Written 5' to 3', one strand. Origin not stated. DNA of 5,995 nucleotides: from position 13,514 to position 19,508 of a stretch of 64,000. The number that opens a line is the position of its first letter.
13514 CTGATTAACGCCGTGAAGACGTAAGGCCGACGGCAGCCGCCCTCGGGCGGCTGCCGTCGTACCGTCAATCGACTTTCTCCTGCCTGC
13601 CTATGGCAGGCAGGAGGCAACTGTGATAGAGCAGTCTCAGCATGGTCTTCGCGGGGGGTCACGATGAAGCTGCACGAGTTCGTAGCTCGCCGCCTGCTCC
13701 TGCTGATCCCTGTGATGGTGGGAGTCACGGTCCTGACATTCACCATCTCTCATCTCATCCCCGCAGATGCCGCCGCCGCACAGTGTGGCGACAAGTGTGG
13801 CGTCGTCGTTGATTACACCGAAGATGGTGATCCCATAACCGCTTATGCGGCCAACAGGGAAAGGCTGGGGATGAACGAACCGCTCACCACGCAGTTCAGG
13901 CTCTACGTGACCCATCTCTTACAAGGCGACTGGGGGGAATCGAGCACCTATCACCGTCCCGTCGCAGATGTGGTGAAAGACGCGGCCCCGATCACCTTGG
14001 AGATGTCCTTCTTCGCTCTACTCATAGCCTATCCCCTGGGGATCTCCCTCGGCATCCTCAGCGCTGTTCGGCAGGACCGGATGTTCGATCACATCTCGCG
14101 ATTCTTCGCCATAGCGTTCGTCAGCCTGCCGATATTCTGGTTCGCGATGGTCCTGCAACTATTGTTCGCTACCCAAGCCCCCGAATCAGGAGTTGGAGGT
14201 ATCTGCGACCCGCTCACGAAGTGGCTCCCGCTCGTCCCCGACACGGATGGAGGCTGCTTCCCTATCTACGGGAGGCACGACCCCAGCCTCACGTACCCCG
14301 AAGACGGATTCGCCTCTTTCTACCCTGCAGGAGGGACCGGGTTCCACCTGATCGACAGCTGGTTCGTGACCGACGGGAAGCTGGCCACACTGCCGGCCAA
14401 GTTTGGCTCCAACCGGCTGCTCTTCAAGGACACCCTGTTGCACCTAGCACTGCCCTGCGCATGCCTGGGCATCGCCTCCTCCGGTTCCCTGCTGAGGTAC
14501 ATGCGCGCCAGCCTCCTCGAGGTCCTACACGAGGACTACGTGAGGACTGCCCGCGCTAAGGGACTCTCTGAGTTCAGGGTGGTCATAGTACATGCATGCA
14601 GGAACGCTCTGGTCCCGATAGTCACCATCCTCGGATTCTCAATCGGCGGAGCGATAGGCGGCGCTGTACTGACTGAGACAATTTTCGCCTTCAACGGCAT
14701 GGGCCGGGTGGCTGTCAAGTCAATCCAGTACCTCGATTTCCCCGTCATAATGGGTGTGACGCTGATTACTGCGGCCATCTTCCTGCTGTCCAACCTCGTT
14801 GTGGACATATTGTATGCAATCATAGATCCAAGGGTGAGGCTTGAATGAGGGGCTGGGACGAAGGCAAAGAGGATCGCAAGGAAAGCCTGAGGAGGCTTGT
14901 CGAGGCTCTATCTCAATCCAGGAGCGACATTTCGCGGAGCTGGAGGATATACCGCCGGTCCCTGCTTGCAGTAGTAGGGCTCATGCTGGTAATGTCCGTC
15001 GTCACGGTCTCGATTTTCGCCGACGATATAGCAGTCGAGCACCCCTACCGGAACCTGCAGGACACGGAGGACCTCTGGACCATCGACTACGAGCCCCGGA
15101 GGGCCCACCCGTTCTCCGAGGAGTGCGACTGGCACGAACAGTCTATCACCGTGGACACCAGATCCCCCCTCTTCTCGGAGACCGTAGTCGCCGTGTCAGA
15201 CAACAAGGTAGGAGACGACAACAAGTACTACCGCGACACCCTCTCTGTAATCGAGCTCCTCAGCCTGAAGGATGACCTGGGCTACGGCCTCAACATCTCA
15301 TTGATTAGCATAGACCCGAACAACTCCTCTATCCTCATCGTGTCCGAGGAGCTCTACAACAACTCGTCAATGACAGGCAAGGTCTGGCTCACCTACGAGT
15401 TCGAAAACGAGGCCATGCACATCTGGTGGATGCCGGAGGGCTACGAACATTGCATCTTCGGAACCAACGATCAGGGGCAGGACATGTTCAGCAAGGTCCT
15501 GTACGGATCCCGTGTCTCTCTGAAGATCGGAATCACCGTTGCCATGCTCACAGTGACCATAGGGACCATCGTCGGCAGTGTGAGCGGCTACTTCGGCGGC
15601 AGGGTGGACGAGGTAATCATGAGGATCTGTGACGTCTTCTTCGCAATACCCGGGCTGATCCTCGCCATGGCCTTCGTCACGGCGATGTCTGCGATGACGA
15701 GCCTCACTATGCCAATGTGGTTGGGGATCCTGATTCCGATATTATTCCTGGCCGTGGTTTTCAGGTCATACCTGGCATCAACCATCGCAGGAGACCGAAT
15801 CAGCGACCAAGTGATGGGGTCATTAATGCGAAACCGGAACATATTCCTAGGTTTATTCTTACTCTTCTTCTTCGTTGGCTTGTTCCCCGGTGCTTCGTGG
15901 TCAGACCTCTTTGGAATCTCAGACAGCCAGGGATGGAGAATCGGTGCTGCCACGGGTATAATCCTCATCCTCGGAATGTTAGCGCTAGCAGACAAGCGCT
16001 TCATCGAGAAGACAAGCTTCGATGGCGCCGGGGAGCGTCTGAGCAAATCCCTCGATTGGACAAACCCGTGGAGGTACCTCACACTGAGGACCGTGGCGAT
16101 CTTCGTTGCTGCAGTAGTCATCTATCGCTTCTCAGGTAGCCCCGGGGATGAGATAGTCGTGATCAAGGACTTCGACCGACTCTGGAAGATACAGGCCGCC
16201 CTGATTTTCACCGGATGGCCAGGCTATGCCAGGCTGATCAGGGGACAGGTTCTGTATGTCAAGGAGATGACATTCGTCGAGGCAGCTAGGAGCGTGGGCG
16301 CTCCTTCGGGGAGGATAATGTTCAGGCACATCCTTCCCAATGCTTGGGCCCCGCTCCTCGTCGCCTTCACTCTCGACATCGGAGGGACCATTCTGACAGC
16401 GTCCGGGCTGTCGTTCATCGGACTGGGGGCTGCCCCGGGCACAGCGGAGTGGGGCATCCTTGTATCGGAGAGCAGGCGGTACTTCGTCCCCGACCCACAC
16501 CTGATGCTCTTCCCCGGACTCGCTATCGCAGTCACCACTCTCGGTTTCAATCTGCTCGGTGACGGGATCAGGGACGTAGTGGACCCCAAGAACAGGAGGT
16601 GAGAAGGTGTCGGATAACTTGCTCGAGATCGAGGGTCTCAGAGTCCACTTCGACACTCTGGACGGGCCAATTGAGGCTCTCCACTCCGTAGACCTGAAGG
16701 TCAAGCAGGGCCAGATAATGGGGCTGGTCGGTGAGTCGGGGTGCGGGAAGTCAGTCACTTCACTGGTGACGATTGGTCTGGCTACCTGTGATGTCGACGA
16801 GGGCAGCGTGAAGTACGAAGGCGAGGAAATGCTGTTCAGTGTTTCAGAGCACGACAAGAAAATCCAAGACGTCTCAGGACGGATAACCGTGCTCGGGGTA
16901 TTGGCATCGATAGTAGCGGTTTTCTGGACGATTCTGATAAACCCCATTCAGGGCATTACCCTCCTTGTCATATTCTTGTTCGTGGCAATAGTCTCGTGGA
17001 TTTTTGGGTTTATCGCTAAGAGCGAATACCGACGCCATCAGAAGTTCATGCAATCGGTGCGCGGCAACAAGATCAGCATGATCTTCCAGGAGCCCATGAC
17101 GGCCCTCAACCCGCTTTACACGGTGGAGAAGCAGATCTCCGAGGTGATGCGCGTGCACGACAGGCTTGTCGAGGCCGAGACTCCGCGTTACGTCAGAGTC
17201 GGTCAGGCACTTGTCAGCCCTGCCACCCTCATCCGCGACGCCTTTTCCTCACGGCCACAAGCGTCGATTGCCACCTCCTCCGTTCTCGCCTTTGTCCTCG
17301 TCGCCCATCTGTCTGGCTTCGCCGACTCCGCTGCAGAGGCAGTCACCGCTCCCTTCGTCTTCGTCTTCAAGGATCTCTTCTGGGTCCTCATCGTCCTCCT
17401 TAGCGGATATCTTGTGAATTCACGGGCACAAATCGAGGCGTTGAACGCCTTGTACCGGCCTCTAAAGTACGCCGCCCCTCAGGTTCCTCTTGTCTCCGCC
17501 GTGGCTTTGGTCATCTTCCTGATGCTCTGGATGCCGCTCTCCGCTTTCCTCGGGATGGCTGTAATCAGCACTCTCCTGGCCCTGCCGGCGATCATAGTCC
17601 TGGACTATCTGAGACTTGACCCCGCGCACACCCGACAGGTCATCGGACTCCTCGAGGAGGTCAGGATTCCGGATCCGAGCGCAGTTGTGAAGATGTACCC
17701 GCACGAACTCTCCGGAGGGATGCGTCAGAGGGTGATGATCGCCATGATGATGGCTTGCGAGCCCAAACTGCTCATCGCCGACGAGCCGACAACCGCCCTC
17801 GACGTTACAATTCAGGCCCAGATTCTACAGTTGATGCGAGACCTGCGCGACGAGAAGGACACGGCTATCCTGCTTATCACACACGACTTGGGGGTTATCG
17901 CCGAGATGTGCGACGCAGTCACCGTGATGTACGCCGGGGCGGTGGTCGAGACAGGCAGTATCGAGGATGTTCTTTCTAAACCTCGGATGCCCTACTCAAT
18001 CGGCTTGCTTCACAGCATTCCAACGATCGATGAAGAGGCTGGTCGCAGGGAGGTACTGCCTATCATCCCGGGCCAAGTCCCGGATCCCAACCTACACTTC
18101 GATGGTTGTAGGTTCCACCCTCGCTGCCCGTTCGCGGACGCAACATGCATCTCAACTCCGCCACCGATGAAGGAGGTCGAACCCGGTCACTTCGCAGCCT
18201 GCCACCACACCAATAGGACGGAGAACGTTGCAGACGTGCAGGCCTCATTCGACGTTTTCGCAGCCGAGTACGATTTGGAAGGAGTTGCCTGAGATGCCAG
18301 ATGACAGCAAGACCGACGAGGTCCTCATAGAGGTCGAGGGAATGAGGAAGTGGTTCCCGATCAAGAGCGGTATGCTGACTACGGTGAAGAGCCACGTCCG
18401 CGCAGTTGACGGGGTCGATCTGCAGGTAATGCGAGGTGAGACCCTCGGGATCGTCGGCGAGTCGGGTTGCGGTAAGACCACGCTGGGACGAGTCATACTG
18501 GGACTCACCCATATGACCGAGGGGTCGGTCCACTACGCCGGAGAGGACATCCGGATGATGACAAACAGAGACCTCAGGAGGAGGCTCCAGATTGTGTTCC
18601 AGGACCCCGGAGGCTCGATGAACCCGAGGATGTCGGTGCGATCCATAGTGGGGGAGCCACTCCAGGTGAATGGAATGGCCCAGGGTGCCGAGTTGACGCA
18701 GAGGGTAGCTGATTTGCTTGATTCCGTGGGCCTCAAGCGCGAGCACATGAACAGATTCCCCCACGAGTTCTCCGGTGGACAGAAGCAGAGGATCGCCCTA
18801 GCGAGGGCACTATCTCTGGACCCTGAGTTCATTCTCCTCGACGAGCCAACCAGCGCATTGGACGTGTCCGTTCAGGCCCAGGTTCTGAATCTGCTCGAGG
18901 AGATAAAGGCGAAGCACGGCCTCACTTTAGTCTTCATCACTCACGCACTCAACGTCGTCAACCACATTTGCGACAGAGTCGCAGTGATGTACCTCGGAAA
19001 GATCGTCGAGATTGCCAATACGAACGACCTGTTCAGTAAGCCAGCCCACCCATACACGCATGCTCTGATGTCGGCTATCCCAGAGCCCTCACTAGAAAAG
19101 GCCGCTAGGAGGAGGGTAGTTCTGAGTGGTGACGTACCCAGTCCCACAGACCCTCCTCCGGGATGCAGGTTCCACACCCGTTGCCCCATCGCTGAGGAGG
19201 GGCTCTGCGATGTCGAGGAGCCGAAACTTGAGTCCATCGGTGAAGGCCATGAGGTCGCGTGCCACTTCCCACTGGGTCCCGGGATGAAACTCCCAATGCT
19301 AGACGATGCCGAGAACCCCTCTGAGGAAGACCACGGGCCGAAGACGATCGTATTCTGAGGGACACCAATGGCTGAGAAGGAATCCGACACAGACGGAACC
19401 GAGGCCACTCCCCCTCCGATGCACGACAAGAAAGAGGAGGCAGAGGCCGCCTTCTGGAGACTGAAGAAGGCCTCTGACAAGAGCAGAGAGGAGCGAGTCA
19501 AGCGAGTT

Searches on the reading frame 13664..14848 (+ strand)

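Call 6: search_protein_families(library=pfam, proteins=[window:13664-14848:+], max_evalue=0.00001)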
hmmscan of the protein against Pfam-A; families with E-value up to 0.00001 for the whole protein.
window:13664-14848:+ (394 aa): 2 families
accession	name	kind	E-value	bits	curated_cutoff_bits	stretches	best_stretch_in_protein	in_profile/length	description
PF00528.27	BPD_transp_1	-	9.7e-44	149.7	26.4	1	126-392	1-183/184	Binding-protein-dependent transport system inner membrane component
PF19300.4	BPD_transp_1_N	-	1.6e-08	35.1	23.8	1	5-89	3-76/114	Binding-prot-dependent transport system membrane comp, N-term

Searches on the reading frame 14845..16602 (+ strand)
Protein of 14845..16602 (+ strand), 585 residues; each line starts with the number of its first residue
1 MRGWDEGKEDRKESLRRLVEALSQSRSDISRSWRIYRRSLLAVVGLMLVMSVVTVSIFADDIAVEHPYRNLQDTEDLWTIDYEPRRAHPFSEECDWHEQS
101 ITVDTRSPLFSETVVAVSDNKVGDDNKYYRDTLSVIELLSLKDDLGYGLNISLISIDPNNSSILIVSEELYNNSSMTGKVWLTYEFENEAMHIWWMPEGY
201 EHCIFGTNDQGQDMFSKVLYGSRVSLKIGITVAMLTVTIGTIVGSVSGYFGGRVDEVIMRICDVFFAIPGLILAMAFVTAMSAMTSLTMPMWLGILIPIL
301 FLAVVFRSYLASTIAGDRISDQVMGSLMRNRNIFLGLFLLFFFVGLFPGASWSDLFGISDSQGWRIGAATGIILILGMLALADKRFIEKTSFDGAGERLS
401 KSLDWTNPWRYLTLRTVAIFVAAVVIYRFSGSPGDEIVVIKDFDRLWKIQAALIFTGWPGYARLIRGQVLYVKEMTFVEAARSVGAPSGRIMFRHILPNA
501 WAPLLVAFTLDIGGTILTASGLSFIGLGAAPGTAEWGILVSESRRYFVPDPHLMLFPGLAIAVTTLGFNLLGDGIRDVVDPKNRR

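Call 7: search_protein_families(library=pfam, proteins=[window:14845-16602:+], max_evalue=0.00001)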
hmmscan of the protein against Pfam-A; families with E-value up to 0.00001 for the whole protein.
window:14845-16602:+ (585 aa): 1 family
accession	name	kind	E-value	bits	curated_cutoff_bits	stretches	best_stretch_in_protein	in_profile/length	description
PF00528.27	BPD_transp_1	-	4.6e-28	98.6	26.4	1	413-584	26-183/184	Binding-protein-dependent transport system inner membrane component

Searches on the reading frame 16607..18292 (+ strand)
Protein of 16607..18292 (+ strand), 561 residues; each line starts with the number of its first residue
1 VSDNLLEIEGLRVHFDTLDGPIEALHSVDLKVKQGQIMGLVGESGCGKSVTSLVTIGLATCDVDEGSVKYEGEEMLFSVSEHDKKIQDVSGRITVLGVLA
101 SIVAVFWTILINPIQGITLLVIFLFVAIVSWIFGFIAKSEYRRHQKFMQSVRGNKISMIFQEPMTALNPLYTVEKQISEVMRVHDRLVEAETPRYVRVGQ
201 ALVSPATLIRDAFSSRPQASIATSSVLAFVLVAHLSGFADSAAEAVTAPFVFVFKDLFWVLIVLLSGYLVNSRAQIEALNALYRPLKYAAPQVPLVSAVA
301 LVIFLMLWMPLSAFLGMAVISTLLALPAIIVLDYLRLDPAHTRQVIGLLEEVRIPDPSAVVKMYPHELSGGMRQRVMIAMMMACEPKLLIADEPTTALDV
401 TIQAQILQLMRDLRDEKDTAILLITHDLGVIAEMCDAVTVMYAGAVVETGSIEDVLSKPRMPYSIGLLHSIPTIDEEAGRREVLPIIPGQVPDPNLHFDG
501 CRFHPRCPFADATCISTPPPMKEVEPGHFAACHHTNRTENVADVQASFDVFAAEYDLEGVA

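Call 7: search_protein_families(library=pfam, proteins=[window:16607-18292:+], max_evalue=0.00001)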
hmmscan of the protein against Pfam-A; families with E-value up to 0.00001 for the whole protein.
window:16607-18292:+ (561 aa): 2 families
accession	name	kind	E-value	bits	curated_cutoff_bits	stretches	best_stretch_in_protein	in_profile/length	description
PF00005.33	ABC_tran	-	1.4e-24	87.7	25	2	340-396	80-137/137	ABC transporter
PF08352.17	oligo_HPY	-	4.1e-17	62.8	27.1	1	447-514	1-65/65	Oligopeptide/dipeptide transporter, C-terminal region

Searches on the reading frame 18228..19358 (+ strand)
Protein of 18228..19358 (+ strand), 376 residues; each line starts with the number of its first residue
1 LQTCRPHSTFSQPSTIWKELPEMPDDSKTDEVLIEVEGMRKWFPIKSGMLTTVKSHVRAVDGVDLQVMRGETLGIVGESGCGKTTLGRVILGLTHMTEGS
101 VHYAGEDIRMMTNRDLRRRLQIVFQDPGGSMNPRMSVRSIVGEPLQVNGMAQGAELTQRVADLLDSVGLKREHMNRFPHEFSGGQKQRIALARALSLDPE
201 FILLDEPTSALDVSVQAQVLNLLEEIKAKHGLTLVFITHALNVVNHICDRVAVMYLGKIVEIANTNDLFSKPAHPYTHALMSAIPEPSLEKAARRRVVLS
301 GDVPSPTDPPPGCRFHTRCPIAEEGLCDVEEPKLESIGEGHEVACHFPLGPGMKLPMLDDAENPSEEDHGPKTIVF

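Call 7: search_protein_families(library=pfam, proteins=[window:18228-19358:+], max_evalue=0.00001)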
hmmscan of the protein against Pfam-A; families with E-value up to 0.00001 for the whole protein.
window:18228-19358:+ (376 aa): 4 families
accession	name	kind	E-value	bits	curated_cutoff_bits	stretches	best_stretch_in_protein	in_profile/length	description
PF00005.33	ABC_tran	-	1.1e-34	120.4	25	1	61-209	2-137/137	ABC transporter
PF08352.17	oligo_HPY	-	1.7e-18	67.2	27.1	1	260-325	1-64/65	Oligopeptide/dipeptide transporter, C-terminal region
PF13304.12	AAA_21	-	5e-08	33.8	27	1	178-244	235-303/304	AAA domain, putative AbiEii toxin, Type IV TA system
PF02463.25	SMC_N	-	1.1e-06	28.7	40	1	72-247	26-205/220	RecF/RecN/SMC N terminal domain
